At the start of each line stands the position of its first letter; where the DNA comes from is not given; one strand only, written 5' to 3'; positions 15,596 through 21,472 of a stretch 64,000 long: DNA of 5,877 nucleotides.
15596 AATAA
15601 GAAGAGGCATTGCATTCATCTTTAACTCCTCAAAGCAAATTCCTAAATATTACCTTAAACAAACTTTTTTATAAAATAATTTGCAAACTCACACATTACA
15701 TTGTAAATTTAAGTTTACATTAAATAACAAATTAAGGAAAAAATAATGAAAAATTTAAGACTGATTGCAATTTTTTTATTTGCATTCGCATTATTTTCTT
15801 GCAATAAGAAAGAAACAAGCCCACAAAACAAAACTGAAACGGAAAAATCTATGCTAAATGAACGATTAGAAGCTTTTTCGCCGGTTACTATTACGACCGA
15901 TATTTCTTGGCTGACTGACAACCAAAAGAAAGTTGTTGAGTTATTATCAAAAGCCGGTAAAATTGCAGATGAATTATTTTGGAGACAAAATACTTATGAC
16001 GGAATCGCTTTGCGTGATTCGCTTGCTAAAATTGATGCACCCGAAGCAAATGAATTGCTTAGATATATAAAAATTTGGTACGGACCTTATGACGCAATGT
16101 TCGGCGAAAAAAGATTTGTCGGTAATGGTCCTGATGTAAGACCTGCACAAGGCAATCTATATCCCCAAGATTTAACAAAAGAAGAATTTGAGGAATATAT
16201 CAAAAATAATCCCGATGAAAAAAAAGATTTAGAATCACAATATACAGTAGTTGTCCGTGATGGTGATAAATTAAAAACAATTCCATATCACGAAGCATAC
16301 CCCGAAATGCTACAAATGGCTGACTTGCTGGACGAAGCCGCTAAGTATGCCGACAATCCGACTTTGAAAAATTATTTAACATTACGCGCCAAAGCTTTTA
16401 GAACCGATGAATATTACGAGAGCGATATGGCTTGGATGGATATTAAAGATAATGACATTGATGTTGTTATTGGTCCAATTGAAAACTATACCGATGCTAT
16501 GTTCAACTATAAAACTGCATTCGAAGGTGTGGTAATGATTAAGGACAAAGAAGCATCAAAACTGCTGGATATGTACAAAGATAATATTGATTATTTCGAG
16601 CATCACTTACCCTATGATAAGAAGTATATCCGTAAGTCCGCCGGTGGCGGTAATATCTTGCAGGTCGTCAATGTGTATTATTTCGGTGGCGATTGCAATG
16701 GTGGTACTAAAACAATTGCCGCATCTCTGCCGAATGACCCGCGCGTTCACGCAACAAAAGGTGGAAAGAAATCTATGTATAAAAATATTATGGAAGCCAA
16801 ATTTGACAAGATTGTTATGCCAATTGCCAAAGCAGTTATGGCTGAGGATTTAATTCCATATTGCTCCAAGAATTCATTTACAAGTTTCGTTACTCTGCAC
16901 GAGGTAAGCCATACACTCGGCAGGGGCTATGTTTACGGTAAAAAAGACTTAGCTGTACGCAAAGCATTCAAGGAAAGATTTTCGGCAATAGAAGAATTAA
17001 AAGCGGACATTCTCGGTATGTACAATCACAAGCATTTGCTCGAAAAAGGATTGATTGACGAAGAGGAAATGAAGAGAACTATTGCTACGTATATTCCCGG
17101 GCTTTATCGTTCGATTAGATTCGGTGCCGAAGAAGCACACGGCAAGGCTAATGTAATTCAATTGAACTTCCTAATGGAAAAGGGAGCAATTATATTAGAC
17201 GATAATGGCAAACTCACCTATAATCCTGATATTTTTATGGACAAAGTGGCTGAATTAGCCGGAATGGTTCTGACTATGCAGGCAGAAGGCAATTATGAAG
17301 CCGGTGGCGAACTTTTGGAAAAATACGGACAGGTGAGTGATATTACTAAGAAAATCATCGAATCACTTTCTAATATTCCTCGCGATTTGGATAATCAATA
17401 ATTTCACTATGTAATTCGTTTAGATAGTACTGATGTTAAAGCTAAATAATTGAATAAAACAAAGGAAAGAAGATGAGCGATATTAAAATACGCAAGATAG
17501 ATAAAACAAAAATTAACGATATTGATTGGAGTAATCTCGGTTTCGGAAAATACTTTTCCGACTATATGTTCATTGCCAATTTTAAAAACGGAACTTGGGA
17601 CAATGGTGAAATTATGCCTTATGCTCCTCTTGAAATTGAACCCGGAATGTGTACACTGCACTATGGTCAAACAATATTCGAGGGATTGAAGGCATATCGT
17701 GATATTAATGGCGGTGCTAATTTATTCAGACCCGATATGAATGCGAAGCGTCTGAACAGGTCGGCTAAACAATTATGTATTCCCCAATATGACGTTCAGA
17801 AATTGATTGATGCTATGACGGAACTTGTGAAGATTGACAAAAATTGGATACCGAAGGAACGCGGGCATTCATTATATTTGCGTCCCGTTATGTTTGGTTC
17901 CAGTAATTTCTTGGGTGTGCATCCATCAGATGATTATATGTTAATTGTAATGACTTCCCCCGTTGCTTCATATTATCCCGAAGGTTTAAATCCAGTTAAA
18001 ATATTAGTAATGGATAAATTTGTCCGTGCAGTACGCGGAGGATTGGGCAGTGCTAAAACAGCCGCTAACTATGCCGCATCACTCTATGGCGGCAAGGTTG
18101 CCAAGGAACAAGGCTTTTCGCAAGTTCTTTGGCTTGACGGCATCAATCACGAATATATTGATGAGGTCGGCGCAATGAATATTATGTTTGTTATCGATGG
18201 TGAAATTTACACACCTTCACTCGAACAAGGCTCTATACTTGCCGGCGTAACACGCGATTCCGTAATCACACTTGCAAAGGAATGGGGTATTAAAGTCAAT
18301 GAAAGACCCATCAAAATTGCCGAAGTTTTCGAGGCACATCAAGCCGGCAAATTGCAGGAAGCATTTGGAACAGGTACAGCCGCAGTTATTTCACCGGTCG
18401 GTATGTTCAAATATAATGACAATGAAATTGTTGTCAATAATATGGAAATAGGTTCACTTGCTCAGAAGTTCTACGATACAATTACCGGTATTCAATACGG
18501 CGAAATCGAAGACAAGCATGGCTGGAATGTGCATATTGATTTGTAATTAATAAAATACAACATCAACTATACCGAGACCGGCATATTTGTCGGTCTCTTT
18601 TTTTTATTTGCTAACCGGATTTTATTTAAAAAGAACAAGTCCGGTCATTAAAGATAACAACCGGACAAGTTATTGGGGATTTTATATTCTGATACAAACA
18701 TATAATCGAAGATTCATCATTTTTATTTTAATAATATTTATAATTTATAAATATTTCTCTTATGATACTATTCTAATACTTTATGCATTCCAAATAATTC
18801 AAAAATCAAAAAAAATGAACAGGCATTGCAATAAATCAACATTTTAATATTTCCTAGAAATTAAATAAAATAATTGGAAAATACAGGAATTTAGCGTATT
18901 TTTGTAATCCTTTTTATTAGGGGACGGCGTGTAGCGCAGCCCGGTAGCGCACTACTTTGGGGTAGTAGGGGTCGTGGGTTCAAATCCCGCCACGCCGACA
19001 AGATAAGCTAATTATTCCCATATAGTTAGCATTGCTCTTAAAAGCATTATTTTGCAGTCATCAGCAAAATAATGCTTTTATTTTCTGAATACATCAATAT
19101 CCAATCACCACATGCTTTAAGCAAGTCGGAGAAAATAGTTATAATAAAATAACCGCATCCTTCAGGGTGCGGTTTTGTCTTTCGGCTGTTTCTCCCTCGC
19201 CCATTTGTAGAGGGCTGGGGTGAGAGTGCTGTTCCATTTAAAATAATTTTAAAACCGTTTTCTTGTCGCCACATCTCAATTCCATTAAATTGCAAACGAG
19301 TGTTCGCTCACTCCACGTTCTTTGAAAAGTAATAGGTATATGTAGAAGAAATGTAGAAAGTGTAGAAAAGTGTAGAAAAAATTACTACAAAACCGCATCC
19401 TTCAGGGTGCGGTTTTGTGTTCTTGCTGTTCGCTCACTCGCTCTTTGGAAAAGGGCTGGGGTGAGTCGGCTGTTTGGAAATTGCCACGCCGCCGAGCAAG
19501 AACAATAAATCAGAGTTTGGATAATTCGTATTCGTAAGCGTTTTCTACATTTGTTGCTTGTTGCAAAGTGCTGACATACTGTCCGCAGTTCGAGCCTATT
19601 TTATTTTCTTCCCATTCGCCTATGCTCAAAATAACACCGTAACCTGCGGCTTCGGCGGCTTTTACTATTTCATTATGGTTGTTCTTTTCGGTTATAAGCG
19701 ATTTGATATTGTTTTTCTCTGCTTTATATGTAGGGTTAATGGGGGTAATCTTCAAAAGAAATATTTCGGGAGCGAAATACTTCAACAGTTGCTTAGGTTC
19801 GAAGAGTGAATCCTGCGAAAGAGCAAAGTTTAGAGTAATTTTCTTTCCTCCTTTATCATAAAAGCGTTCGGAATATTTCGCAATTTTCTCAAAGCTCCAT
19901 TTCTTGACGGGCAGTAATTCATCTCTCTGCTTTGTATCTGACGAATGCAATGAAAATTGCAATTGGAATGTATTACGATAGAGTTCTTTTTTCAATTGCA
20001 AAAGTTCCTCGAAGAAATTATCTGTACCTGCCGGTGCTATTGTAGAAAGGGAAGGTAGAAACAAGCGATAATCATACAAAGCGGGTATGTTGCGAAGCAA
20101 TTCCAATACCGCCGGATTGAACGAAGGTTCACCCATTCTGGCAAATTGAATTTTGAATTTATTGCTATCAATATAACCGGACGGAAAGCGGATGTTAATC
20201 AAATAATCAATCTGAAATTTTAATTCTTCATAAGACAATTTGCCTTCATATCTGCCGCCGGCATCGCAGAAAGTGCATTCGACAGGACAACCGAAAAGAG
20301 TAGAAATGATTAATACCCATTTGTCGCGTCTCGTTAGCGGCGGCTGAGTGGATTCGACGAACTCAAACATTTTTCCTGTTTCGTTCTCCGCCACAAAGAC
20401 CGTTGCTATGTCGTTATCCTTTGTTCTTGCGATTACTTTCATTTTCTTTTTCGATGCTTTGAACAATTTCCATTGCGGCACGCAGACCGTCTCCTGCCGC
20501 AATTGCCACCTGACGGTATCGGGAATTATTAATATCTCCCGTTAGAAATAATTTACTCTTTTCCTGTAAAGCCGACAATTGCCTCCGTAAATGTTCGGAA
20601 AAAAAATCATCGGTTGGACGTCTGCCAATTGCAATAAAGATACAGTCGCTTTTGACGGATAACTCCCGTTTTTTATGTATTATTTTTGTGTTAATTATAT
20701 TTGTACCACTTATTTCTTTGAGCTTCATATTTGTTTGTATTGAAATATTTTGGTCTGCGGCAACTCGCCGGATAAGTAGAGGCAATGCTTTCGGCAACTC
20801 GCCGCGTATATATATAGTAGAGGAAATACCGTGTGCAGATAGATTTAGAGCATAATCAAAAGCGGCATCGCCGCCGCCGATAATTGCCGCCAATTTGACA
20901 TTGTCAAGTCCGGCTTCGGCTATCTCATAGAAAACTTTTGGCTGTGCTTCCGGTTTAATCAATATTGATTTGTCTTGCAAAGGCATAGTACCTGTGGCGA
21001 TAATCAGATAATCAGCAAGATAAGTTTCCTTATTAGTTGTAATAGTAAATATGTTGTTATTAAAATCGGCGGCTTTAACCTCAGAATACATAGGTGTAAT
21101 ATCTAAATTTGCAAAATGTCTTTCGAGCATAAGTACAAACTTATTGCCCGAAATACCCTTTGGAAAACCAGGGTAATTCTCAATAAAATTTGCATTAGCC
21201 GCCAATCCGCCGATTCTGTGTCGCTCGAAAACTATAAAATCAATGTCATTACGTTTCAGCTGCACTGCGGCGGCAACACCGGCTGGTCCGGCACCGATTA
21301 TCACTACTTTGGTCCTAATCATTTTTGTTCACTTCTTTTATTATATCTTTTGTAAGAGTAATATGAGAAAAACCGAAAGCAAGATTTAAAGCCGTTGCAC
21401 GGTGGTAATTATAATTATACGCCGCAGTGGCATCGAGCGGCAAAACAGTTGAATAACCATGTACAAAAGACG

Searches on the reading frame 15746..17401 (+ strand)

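Call 19: search_protein_families(library=pfam, proteins=[window:15746-17401:+], max_evalue=0.0001)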
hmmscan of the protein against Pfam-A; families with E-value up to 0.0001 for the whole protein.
window:15746-17401:+ (551 aa): 1 family
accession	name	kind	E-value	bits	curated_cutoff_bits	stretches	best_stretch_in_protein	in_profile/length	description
PF03571.21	Peptidase_M49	-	5e-15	55.3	21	1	178-387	95-300/548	Peptidase family M49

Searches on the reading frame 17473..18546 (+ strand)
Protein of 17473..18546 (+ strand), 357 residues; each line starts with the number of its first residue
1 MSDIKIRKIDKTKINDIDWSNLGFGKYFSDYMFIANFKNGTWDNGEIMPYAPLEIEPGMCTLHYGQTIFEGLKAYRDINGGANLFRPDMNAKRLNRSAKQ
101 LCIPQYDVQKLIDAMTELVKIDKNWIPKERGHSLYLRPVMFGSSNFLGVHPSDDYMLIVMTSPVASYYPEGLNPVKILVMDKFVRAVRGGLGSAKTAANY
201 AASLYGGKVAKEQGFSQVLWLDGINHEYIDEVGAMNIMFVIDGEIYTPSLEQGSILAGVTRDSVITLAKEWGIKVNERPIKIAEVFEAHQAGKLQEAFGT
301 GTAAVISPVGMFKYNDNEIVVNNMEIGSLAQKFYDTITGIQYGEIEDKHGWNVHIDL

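Call 19: search_protein_families(library=pfam, proteins=[window:17473-18546:+], max_evalue=0.0001)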
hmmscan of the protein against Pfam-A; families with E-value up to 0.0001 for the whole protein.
window:17473-18546:+ (357 aa): 1 family
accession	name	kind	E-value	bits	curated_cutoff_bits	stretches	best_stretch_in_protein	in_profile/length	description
PF01063.24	Aminotran_4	-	6.4e-32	111.6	28.5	1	68-309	2-220/223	Amino-transferase class IV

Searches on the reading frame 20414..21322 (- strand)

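Call 19: search_protein_families(library=pfam, proteins=[window:20414-21322:-], max_evalue=0.0001)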
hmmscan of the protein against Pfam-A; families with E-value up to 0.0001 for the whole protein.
window:20414-21322:- (302 aa): 11 families
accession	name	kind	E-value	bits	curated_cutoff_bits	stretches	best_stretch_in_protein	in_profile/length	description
PF13738.12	Pyr_redox_3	-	1.9e-27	96.8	30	2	78-261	100-290/305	Pyridine nucleotide-disulphide oxidoreductase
PF07992.20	Pyr_redox_2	-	3.1e-25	89.6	26.1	1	5-245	2-247/291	Pyridine nucleotide-disulphide oxidoreductase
PF03486.20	HI0933_like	-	1.8e-08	34.6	50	0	5-35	2-32/244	HI0933-like protein Rossmann domain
PF00070.33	Pyr_redox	-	7.1e-08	33.3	22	0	146-207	3-69/82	Pyridine nucleotide-disulphide oxidoreductase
PF13450.12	NAD_binding_8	-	7.2e-08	33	21.9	1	8-46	1-40/68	NAD(P)-binding Rossmann-like domain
PF01266.30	DAO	-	4.8e-06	26.8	27.9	1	5-39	1-36/353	FAD dependent oxidoreductase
PF01494.25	FAD_binding_3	-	5e-06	26.4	22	0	3-36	1-34/349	FAD binding domain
PF01134.28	GIDA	-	6e-06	26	22.1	0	5-32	1-28/391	Glucose inhibited division protein A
PF12831.13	FAD_oxidored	-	1.6e-05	24.8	27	1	6-44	2-41/416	FAD dependent oxidoreductase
PF13454.12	NAD_binding_9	-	2.8e-05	24.6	21.8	0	7-43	1-42/155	FAD-NAD(P)-binding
PF00890.30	FAD_binding_2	-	6.7e-05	22.7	20.4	0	6-35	2-31/414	FAD binding domain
